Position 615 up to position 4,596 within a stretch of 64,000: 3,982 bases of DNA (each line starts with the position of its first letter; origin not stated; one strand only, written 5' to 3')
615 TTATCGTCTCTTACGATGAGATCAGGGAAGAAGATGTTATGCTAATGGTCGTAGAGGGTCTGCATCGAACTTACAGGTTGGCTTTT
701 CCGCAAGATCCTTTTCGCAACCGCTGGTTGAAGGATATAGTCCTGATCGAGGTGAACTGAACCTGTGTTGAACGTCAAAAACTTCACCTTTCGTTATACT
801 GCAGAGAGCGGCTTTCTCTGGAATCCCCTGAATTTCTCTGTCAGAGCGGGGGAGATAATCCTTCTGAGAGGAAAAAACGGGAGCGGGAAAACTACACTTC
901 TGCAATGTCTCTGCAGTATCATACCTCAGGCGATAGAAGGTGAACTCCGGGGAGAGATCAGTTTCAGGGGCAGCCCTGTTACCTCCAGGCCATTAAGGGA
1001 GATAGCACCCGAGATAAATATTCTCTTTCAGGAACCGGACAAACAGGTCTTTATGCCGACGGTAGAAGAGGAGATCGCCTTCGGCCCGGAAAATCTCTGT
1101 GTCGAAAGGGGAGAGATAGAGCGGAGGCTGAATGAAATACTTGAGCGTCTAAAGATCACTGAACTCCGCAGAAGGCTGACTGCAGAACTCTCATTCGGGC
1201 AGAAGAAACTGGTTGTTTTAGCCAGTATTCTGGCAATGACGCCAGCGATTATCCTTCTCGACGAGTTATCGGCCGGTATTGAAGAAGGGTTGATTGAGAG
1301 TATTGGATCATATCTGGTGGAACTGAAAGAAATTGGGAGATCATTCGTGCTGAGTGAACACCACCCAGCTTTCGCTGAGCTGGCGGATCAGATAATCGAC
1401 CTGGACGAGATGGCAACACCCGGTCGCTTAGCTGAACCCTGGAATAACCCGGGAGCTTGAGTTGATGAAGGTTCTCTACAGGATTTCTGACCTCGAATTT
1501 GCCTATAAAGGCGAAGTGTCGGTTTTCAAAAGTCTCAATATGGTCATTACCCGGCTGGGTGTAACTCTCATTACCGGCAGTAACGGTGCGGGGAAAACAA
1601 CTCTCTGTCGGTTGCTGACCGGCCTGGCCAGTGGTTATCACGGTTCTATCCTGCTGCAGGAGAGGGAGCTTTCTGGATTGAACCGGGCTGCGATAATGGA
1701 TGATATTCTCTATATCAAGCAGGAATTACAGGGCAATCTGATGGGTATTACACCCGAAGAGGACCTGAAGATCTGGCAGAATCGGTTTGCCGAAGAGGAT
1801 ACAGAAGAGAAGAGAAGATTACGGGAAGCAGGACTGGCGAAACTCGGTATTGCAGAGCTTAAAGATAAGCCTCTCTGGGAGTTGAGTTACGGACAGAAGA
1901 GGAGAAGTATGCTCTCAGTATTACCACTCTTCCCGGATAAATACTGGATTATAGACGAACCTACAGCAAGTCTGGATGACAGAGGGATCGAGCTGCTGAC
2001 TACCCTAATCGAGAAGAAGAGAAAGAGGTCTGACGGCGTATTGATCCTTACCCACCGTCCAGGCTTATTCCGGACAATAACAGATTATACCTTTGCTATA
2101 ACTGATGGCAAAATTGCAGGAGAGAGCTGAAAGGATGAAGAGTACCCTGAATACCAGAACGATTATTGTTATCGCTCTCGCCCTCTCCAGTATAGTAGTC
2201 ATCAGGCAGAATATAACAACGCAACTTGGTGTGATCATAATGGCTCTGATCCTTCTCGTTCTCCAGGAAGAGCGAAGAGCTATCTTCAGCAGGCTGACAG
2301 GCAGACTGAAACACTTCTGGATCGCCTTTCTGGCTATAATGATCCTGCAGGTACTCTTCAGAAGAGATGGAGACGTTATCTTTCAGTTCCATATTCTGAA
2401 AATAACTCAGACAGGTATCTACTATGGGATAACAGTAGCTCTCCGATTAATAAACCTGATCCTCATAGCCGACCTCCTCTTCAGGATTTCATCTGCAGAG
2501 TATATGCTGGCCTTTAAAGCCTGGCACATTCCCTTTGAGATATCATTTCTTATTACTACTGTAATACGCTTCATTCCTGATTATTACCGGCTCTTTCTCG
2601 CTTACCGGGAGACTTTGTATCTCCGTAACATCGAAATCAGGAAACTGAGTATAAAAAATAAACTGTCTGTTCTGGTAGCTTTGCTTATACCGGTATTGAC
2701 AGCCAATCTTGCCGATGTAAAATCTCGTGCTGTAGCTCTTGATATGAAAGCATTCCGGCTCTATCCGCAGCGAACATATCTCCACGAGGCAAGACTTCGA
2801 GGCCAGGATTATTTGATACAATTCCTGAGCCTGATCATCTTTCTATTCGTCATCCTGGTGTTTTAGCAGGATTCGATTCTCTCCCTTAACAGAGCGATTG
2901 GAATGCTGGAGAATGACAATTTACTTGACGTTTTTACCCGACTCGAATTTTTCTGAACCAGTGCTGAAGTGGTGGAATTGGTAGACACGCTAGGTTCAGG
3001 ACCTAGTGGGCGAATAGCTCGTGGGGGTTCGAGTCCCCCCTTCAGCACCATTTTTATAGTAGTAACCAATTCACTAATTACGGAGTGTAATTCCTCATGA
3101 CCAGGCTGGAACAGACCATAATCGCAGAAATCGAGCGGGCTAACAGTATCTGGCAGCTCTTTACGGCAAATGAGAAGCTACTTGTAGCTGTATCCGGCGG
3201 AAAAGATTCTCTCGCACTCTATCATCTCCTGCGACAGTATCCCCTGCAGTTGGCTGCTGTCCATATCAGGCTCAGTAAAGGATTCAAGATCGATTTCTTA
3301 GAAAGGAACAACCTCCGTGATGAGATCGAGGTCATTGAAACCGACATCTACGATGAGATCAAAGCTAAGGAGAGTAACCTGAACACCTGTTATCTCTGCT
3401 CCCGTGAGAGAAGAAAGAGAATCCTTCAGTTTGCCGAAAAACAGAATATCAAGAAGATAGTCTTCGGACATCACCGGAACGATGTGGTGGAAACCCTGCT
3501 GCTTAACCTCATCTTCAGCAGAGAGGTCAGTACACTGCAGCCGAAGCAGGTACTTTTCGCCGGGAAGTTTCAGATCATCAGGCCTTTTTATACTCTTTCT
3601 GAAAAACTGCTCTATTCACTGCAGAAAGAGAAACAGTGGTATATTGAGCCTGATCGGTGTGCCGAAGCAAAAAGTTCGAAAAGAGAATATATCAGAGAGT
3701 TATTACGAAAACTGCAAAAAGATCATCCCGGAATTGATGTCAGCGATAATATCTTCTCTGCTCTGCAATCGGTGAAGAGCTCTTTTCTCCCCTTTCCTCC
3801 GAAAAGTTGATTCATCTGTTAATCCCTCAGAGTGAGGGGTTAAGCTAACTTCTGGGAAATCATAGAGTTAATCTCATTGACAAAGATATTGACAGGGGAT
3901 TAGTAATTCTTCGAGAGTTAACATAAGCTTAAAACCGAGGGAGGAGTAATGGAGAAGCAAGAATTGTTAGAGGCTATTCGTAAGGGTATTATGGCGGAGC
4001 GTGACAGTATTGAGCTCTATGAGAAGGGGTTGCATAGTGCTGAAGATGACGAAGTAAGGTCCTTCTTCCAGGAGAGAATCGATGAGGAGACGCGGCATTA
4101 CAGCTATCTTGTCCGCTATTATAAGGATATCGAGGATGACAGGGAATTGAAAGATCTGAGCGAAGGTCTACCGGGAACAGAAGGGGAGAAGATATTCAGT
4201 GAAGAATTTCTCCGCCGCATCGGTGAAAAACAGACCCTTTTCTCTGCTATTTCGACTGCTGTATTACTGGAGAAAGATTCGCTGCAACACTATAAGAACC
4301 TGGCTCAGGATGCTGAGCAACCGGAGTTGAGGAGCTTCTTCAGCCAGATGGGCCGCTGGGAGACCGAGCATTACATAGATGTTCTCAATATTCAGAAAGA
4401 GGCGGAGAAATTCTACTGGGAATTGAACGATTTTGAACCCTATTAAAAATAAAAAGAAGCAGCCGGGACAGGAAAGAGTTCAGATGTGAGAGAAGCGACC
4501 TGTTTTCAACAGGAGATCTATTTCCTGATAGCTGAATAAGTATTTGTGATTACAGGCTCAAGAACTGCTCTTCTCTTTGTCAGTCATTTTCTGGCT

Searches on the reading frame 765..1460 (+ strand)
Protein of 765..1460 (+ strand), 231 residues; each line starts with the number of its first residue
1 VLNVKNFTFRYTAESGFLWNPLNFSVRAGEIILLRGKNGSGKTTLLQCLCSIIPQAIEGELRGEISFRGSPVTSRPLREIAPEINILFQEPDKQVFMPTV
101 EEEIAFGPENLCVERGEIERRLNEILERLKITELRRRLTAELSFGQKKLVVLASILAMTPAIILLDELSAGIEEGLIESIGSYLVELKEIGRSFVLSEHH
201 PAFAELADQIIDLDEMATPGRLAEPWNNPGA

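Call 69: search_protein_families(library=pfam, proteins=[window:765-1460:+], max_evalue=0.00001)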
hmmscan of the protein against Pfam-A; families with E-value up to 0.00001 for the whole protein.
window:765-1460:+ (231 aa): 4 families
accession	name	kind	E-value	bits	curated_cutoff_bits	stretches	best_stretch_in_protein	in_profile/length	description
PF00005.33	ABC_tran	-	5.3e-25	89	25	1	20-168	2-135/137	ABC transporter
PF13304.12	AAA_21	-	1.1e-09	39.3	27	0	34-138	4-104/304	AAA domain, putative AbiEii toxin, Type IV TA system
PF02463.25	SMC_N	-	1.6e-07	31.4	40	1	31-212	26-210/220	RecF/RecN/SMC N terminal domain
PF13476.12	AAA_23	-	6.9e-06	27.3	27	0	29-95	19-86/201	AAA domain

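Call 81: find_encoding_contigs(protein=window:765-1460:+, flank=10000, max_places=3)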
Protein window:765-1460:+ (231 aa): 10 contigs read that carry it; 3 places shown.
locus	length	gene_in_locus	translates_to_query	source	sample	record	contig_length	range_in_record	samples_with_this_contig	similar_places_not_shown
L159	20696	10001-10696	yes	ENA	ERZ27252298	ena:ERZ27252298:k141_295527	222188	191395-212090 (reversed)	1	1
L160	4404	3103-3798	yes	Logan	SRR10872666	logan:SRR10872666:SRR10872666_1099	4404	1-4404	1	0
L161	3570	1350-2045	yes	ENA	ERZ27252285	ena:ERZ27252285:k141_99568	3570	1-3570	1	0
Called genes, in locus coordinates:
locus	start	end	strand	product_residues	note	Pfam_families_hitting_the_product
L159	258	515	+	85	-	-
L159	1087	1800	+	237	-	PF02517:Rce1-like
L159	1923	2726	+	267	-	PF00198:2-oxoacid_dh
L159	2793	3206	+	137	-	PF14248:DUF4345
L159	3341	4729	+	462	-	PF01841:Transglut_core, PF07719:TPR_2 (faint), PF13174:TPR_6 (faint), PF13176:TPR_7 (faint), PF13181:TPR_8 (faint), PF13424:TPR_12 (faint), PF13432:TPR_16, PF14559:TPR_19, +3 more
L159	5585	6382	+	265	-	PF02517:Rce1-like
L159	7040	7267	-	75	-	-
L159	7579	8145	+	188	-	PF09819:ABC_cobalt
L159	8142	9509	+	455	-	PF01663:Phosphodiest, PF01676:Metalloenzyme (weak)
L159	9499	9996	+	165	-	-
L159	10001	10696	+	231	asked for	PF00005:ABC_tran, PF13476:AAA_23 (weak), PF02463:SMC_N (weak), PF13304:AAA_21 (faint)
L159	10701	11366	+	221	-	PF02463:SMC_N (faint), PF00005:ABC_tran, PF13166:AAA_13 (faint), PF13304:AAA_21 (faint)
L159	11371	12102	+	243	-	PF02361:CbiQ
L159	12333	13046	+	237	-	PF01171:ATP_bind_3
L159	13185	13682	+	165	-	PF02915:Rubrerythrin (faint), PF09537:DUF2383 (faint)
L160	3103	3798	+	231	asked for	PF00005:ABC_tran, PF13476:AAA_23 (weak), PF02463:SMC_N (weak), PF13304:AAA_21 (faint)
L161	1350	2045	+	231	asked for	PF00005:ABC_tran, PF13476:AAA_23 (weak), PF02463:SMC_N (weak), PF13304:AAA_21 (faint)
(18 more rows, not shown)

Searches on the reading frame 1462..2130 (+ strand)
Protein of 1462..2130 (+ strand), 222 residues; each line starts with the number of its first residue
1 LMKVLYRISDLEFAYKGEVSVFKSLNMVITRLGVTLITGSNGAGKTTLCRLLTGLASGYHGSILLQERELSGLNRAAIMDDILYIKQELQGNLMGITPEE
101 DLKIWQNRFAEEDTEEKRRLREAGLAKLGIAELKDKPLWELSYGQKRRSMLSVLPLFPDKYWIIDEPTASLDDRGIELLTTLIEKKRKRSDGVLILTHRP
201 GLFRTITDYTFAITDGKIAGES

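Call 69: search_protein_families(library=pfam, proteins=[window:1462-2130:+], max_evalue=0.00001)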
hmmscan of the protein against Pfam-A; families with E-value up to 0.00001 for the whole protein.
window:1462-2130:+ (222 aa): 4 families
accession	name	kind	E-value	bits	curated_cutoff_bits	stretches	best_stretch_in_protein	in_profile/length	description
PF00005.33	ABC_tran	-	4.7e-21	76.3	25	1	23-169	2-137/137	ABC transporter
PF13166.12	AAA_13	-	6.2e-09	35.5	36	0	36-115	20-76/713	AAA domain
PF02463.25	SMC_N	-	5.1e-07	29.8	40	0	128-206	135-205/220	RecF/RecN/SMC N terminal domain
PF13304.12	AAA_21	-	4.2e-06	27.5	27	0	34-56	1-23/304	AAA domain, putative AbiEii toxin, Type IV TA system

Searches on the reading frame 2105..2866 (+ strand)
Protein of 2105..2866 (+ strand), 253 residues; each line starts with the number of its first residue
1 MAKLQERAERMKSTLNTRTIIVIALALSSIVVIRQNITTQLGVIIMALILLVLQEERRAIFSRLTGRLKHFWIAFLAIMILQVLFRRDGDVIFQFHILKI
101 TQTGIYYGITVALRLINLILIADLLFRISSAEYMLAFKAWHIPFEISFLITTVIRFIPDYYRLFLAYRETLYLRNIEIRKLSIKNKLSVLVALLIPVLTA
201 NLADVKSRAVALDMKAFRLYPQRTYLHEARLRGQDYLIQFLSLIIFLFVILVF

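Call 69: search_protein_families(library=pfam, proteins=[window:2105-2866:+], max_evalue=0.00001)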
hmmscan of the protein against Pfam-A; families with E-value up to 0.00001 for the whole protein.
window:2105-2866:+ (253 aa): 1 family
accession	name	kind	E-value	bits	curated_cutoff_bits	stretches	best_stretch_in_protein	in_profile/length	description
PF02361.21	CbiQ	-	8.7e-14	52.1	25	1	10-224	3-214/216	Cobalt transport protein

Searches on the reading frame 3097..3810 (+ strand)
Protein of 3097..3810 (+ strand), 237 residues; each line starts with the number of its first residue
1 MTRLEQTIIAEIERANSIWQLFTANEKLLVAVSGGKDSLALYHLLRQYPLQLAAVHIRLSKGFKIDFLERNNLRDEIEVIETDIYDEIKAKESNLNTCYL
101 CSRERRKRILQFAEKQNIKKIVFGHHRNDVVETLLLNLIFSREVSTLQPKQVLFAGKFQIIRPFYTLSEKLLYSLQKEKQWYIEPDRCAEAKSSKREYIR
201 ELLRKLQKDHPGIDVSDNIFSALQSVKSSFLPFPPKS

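Call 69: search_protein_families(library=pfam, proteins=[window:3097-3810:+], max_evalue=0.00001)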
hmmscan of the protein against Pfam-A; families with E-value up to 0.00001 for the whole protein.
window:3097-3810:+ (237 aa): 1 family
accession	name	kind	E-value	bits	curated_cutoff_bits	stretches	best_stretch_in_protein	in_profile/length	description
PF01171.26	ATP_bind_3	-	3.4e-18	66.5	27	1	27-201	1-181/182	PP-loop family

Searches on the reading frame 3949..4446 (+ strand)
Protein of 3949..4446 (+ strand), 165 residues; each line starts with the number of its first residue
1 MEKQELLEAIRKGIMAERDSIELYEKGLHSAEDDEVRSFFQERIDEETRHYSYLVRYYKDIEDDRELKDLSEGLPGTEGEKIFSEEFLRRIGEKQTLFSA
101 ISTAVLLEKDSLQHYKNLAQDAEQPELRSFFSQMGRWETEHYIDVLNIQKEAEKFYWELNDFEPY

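Call 69: search_protein_families(library=pfam, proteins=[window:3949-4446:+], max_evalue=0.00001)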
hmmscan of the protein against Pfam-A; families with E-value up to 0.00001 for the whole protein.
window:3949-4446:+ (165 aa): 2 families
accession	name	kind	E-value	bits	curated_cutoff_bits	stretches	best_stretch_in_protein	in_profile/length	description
PF02915.23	Rubrerythrin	-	9.2e-09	36.2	22.8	0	4-54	83-133/137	Rubrerythrin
PF09537.16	DUF2383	-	2.2e-08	34.6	30.8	0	8-58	4-54/111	Domain of unknown function (DUF2383)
